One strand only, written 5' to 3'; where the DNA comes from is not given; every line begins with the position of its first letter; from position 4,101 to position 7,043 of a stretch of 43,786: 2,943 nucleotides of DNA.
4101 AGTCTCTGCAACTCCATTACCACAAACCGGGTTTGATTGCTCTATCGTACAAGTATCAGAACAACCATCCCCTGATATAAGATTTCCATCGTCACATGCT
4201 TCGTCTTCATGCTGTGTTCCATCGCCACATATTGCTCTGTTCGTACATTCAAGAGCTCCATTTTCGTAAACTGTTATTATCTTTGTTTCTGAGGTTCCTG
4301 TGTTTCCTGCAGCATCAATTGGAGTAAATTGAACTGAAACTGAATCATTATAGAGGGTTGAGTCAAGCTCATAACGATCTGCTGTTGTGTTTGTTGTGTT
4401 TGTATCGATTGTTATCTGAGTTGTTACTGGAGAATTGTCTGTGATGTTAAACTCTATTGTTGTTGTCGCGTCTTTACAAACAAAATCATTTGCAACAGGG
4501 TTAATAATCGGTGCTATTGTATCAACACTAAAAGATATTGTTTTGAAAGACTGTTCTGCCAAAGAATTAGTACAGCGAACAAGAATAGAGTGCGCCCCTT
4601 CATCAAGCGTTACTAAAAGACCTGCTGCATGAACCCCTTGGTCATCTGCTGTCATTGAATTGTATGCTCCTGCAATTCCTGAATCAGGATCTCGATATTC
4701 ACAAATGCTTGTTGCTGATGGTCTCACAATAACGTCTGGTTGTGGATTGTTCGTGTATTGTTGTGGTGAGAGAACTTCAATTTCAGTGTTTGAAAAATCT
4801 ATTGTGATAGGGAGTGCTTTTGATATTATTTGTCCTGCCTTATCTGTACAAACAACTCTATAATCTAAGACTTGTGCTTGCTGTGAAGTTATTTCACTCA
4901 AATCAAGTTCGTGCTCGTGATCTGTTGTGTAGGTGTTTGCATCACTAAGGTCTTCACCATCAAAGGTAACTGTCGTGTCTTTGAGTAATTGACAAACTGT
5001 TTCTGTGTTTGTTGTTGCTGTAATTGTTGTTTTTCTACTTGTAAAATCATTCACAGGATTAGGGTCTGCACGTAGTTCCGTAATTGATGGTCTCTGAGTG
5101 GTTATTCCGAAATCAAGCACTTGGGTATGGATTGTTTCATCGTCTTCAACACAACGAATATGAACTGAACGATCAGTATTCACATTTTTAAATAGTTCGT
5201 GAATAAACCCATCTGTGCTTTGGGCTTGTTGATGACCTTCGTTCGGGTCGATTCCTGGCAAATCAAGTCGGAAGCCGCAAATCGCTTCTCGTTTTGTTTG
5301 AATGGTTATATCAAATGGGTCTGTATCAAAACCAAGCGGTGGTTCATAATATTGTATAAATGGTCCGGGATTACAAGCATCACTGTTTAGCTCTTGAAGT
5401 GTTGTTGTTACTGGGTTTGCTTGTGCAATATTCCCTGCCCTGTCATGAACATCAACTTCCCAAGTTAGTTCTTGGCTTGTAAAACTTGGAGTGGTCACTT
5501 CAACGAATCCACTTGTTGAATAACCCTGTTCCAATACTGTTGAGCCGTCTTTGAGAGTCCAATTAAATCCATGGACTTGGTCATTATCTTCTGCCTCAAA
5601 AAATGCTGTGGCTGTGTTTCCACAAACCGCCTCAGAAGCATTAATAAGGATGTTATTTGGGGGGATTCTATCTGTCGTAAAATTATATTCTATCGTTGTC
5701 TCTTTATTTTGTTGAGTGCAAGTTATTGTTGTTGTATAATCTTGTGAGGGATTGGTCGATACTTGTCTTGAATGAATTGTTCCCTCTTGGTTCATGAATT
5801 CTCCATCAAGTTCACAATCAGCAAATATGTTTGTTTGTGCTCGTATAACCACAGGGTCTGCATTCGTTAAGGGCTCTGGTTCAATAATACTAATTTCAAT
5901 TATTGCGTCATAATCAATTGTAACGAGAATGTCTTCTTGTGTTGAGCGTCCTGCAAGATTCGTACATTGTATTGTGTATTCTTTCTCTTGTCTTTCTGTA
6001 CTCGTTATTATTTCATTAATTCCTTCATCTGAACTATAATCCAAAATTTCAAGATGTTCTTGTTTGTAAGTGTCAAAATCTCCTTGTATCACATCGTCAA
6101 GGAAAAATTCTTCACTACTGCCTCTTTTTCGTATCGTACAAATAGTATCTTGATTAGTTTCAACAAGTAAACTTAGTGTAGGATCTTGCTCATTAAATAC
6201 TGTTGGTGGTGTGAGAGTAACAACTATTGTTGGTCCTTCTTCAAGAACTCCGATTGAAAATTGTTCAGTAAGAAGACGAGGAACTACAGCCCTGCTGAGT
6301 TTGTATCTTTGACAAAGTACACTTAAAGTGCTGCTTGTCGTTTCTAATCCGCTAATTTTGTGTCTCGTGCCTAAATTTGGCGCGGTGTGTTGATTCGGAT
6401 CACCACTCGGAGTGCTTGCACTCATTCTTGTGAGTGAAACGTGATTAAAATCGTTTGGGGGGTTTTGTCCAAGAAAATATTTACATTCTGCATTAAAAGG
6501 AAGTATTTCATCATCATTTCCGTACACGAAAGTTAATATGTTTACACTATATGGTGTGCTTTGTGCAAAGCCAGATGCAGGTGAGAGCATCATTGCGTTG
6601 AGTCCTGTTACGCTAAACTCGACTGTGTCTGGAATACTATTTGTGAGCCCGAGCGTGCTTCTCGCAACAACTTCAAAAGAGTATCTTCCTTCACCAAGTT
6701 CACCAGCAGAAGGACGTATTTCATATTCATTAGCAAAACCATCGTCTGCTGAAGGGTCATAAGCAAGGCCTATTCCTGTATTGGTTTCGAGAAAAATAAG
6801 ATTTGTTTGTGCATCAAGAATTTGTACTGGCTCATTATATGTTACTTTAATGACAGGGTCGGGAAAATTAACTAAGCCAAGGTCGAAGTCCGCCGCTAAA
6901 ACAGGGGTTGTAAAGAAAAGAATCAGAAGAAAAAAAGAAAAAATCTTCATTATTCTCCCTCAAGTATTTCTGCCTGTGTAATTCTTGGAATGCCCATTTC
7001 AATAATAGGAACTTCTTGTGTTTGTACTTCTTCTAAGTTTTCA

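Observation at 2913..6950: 1345-aa type I membrane giant protein with an unusual composite architecture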

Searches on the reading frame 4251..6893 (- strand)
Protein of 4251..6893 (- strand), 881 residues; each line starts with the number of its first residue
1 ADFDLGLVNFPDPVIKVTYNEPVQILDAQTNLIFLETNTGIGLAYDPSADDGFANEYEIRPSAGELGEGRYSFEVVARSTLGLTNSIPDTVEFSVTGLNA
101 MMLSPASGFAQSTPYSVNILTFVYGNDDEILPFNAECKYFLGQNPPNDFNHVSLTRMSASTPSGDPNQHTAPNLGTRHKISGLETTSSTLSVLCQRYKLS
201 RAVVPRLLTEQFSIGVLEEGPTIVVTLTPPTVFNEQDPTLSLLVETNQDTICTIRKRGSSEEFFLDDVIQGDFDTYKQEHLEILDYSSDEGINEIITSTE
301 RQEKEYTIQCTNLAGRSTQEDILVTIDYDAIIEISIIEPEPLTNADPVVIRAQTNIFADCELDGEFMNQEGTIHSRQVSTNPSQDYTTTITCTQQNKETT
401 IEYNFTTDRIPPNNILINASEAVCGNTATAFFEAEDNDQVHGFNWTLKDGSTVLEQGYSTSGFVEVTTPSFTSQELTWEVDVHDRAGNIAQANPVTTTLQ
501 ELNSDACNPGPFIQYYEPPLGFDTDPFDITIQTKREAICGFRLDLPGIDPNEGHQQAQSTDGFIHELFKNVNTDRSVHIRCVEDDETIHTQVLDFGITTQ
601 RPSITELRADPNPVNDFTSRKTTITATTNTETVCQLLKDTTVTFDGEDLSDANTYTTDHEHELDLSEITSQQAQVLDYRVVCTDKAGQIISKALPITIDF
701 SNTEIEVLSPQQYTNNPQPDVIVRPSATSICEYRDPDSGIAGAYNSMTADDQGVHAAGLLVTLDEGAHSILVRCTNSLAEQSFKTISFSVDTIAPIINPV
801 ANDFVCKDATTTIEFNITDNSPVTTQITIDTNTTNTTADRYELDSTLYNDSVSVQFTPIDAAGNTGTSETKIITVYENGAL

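Call 31: search_protein_representatives(protein=window:4251-6893:-)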
Query: 881 residues. Proteins with E-value up to 0.001 (for the whole library): 135; up to 1e-10: 60; up to 1e-30: 22. The best 135 are listed.
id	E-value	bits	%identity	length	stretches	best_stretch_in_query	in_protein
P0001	0.0e+00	1974.7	100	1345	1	1-881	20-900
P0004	8.6e-168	576.4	41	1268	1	2-872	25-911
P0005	2.5e-165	568.3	39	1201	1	1-873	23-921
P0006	2.4e-65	237.6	30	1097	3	334-819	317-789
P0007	1.1e-63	232.1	31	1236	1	65-871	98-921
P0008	1.7e-63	231.4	27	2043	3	399-824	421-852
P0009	8.1e-63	229.2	28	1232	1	12-819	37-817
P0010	6.8e-62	226.1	29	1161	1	66-878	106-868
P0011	9.4e-54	199.2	29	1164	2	177-868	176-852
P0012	5.1e-46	173.6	27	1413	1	67-824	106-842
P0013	5.8e-46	173.4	29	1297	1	2-860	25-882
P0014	6.3e-46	173.3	29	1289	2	211-875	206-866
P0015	5.6e-45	170.2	28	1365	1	68-876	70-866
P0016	2.0e-44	168.3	28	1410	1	69-873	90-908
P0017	4.4e-43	163.9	29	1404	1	85-827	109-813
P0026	4.0e-29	117.8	31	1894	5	296-502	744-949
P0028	6.2e-25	103.9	28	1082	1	10-508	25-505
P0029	1.7e-23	99.1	26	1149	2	276-514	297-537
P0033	3.6e-21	91.4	25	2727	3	579-781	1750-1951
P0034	6.4e-20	87.3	28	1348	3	305-508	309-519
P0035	6.8e-20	87.2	27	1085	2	513-735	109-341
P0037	4.9e-19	84.4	28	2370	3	522-776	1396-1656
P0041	1.0e-16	76.7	31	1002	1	505-871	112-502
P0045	1.7e-15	72.7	25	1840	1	305-831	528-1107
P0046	3.0e-15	71.8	25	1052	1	4-498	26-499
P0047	3.0e-15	71.8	29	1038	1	13-484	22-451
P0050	9.7e-14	66.9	25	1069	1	12-515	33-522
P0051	4.1e-13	64.8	27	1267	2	596-821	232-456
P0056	8.9e-12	60.4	28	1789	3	220-497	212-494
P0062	6.9e-11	57.4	30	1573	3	570-874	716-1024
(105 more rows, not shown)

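Call 48: find_homologous_proteins(query=A3, max_evalue=0.00001)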
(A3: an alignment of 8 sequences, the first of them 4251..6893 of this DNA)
Query A3 (8 sequences) (881 aa, profile of the alignment): 1 proteins with E <= 0.00001 among 8000 candidates.
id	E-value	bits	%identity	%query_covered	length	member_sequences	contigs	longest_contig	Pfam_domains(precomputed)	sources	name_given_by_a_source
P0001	0.0e+0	1065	100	100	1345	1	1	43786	-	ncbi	-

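Call 62: predict_structure(alignment_id=A4)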
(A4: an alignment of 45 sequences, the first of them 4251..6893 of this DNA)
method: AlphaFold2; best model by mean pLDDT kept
length: 881 residues; sequences in the alignment: 45
mean_pLDDT: 91.3   pTM: 0.47
mean pLDDT of the five models: 91.3, 90.9, 90.8, 90.5, 90.4
residues with pLDDT >= 90: 634; 70-90: 228; 50-70: 18; < 50: 1
segments of 3 or more residues with pLDDT < 50: none
pLDDT, mean of each block of 10 residues (from residue 1): 71 87 90 90 75 87 84 93 88 92 95 96 91 95 91 86 85 93 94 91 89 96 97 90 97 95 87 88 92 87 96 97 93 93 95 95 97 96 95 94 95 94 86 90 96 94 86 90 95 91 73 93 95 94 84 91 93 93 93 94 96 86 96 93 91 94 91 89 96 90 87 95 92 88 92 88 92 87 93 96 93 94 95 95 94 97 96 83 46
secondary structure, 60 per line:
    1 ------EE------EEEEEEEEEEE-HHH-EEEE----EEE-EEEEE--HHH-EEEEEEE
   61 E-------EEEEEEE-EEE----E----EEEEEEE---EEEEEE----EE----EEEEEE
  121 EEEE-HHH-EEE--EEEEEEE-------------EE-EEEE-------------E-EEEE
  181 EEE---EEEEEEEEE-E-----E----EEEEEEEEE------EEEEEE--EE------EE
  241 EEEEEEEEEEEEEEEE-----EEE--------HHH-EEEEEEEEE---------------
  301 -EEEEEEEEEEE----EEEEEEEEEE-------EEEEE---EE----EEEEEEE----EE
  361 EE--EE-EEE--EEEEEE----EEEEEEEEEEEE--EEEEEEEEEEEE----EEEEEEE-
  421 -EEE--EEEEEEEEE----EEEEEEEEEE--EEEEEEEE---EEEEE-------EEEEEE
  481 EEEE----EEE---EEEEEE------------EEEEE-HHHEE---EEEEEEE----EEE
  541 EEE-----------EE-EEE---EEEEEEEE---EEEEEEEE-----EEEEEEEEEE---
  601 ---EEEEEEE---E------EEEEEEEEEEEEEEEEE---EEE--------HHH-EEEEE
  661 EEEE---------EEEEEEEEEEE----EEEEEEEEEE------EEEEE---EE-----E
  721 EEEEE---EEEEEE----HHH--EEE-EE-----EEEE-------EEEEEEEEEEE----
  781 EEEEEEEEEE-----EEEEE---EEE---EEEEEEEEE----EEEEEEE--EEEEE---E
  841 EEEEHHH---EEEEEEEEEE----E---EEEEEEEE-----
elements in order (helices of 4 or more, strands of 3 or more residues): E15-25 E31-34 E39-41 E43-47 E54-61 E69-75 E77-79 E89-95 E99-104 E115-124 E130-132 E135-141 E158-161 E177-183 E187-195 E208-216 E223-228 E239-256 E262-264 E277-285 E302-312 E317-326 E334-338 E348-354 E359-362 E368-370 E373-378 E383-394 E397-408 E413-419 E422-424 E427-435 E440-449 E452-459 E463-467 E475-484 E489-491 E495-500 E513-517 E527-533 E538-543 E558-560 E564-571 E575-582 E588-597 E604-610 E621-637 E641-643 E656-664 E674-684 E689-698 E705-709 E720-725 E729-734 E744-746 E755-758 E766-776 E781-790 E796-800 E804-806 E810-818 E823-829 E832-836 E840-844 E851-860 E869-876

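Call 65: fold_search(model_id=the predicted structure, library=pdb)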
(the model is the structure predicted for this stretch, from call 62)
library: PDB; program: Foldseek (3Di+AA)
matches with E <= 10: 1969; with E <= 0.001: 444
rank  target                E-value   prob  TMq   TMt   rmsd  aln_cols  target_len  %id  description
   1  9fly_A                9.9e-21  1.00  0.14  0.14  96.7       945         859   11  CryoEM structure of the base (4151-5009) in the grappling hook protein A (GhpA) in the bacterium Aureispira sp. CCB-QB (released 2024-10-16)
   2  9flp_A                4.4e-20  1.00  0.14  0.14  95.0       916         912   11  CryoEM structure of the neck (1403-2314) in the grappling hook protein A (GhpA) in the bacterium Aureispira sp. CCB-QB (released 2024-10-16)
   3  8q6t_I                6.4e-19  1.00  0.14  0.12  91.7      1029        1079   10  Helical reconstruction of the relaxed thick filament from FIB milled left ventricular mouse myofibrils (released 2023-11-01)
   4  7som_D                8.1e-19  1.00  0.13  0.08  51.3      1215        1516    8  Ciliary C2 central pair apparatus isolated from Chlamydomonas reinhardtii (released 2022-04-13)
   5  8k53_A                3.9e-18  1.00  0.14  0.15  44.8       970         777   10  Structure of the Dimeric Human CNTN2 Ig 1-6-FNIII 1-2 Domain in an Asymmetric State (released 2023-12-06)
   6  8wa2_D                8.9e-18  1.00  0.13  0.09  60.3      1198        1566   11  cryo-EM structure of native mastigonemes isolated from Chlamydomonas reinhardtii at 3.0 angstrom resolution (released 2024-04-10)
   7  8wa2_C                1.2e-17  1.00  0.14  0.10  60.3      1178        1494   10  cryo-EM structure of native mastigonemes isolated from Chlamydomonas reinhardtii at 3.0 angstrom resolution (released 2024-04-10)
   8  9ijj_4G               3.5e-17  1.00  0.12  0.04  90.2      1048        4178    9  In situ structure of the central apparatus in mouse sperm axoneme. (released 2025-06-04)
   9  9ijj_O                4.6e-17  1.00  0.12  0.09  100.7      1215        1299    9  In situ structure of the central apparatus in mouse sperm axoneme. (released 2025-06-04)
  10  3pvm_B                9.9e-17  1.00  0.14  0.11  43.8      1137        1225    8  Structure of Complement C5 in Complex with CVF (released 2011-01-19)
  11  9ijj_h                1.5e-16  1.00  0.12  0.08  41.4      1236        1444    7  In situ structure of the central apparatus in mouse sperm axoneme. (released 2025-06-04)
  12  5a42                  1.7e-16  1.00  0.18  0.13  31.6      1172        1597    9  Cryo-EM single particle 3D reconstruction of the native conformation of E. coli alpha-2-macroglobulin (ECAM) (released 2015-07-29)
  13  3dmk_A                3.5e-16  1.00  0.14  0.15  29.5       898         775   11  Crystal structure of Down Syndrome Cell Adhesion Molecule (DSCAM) isoform 1.30.30, N-terminal eight Ig domains (released 2008-10-07)
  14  7sqc_O0               3.7e-16  1.00  0.11  0.09  69.9      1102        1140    7  Ciliary C1 central pair apparatus isolated from Chlamydomonas reinhardtii (released 2022-04-13)
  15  4u48                  4.4e-16  1.00  0.12  0.09  33.7      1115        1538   10  Crystal structure of Salmonella alpha-2-macroglobulin (released 2014-09-17)
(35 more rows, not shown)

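Call 69: search_protein_families(library=pfam, proteins=[P0028, P0034, P0035, P0046, P0050, P0051], max_evalue=0.01)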
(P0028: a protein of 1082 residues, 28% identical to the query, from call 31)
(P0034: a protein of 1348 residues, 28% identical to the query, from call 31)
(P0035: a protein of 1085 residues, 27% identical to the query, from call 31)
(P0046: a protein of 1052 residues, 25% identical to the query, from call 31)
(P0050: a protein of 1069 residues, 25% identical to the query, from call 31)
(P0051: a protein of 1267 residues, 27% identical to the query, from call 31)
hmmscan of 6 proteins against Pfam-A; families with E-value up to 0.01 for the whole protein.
P0028 (1082 aa): 3 families
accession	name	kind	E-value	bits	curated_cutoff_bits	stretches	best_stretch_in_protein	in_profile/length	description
PF19077.6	Big_13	-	6.1e-10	39.9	27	1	47-102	46-101/102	Bacterial Ig-like domain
PF24893.1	DUF7743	-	9.2e-05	22.6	27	1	405-494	2-94/120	Domain of unknown function (DUF7743)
PF18884.5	TSP3_bac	-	0.0031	17.8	25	0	732-753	1-22/22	Bacterial TSP3 repeat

P0034 (1348 aa): 2 families
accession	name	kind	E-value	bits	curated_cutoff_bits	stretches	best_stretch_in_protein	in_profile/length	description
PF07495.19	Y_Y_Y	-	0.00041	20.6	26.6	0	373-402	25-51/65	Y_Y_Y domain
PF19077.6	Big_13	-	0.0073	17.2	27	0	36-115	23-101/102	Bacterial Ig-like domain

P0035 (1085 aa): 2 families
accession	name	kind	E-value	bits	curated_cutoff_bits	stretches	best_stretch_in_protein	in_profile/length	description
PF19077.6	Big_13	-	0.00044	21.1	27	0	22-93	23-90/102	Bacterial Ig-like domain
PF00041.27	fn3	-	0.00055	20.5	25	0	449-481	46-75/84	Fibronectin type III domain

P0046 (1052 aa): 3 families
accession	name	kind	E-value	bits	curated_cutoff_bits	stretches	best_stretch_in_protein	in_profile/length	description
PF19077.6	Big_13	-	1.4e-08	35.6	27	1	30-101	24-94/102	Bacterial Ig-like domain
PF13750.12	Big_3_3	-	0.00024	21.2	27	0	470-504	117-151/157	Bacterial Ig-like domain (group 3)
PF18884.5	TSP3_bac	-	0.0022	18.3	25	1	688-708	1-21/22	Bacterial TSP3 repeat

P0050 (1069 aa): 3 families
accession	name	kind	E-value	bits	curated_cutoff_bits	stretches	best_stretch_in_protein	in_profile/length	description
PF18884.5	TSP3_bac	-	1.1e-05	25.5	25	1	736-756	1-21/22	Bacterial TSP3 repeat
PF19077.6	Big_13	-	0.00014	22.8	27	0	23-108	17-101/102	Bacterial Ig-like domain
PF13750.12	Big_3_3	-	0.004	17.3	27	0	376-512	2-155/157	Bacterial Ig-like domain (group 3)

P0051 (1267 aa): 0 families

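Call 88: list_cluster_members(proteins=[P0029, P0033, P0037, P0041, P0045, P0047, P0051, P0056, P0062, P0026])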
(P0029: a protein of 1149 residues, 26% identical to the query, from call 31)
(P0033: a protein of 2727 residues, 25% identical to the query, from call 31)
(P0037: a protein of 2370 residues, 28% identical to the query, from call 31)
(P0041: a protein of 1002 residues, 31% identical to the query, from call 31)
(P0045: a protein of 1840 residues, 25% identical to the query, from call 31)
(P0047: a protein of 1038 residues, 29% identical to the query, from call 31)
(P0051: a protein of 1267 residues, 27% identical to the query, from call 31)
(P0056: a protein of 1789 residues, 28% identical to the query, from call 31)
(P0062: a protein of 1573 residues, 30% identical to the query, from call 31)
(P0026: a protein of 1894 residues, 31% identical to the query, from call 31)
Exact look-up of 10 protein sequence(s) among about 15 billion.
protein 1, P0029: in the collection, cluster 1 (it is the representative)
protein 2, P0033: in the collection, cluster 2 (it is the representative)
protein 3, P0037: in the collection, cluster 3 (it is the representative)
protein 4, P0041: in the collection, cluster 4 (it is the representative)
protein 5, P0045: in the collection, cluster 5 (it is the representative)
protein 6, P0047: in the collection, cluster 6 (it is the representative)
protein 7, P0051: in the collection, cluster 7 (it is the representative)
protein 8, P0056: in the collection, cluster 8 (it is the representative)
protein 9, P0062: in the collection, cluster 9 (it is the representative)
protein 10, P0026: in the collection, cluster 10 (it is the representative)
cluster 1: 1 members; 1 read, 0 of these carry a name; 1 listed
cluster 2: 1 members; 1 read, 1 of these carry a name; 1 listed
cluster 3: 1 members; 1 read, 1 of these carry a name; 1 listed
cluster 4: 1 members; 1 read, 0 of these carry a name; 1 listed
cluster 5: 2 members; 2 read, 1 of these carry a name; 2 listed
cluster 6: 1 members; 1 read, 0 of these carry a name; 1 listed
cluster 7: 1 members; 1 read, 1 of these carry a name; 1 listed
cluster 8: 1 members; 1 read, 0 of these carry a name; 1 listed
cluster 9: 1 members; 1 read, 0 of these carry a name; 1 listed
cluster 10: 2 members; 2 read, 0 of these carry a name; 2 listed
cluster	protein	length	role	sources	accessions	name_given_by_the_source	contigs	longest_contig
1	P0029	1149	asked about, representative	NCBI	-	-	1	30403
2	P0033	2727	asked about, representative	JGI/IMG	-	hypothetical protein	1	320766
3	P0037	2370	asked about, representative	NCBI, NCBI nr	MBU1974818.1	MAG: hypothetical protein KKG59_00265 [Nanoarchaeota archaeon] | hypothetical protein [Nanoarchaeota archaeon]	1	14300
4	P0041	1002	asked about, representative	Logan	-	-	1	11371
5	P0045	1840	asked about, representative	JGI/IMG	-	hypothetical protein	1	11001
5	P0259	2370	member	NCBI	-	-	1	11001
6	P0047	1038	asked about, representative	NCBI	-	-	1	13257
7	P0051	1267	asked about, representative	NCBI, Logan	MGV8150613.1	MAG: hypothetical protein ACP5NV_02695 [Candidatus Woesearchaeota archaeon]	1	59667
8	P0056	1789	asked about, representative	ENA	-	-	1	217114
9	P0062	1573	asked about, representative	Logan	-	-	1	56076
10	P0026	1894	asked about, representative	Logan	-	-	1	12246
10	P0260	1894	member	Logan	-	-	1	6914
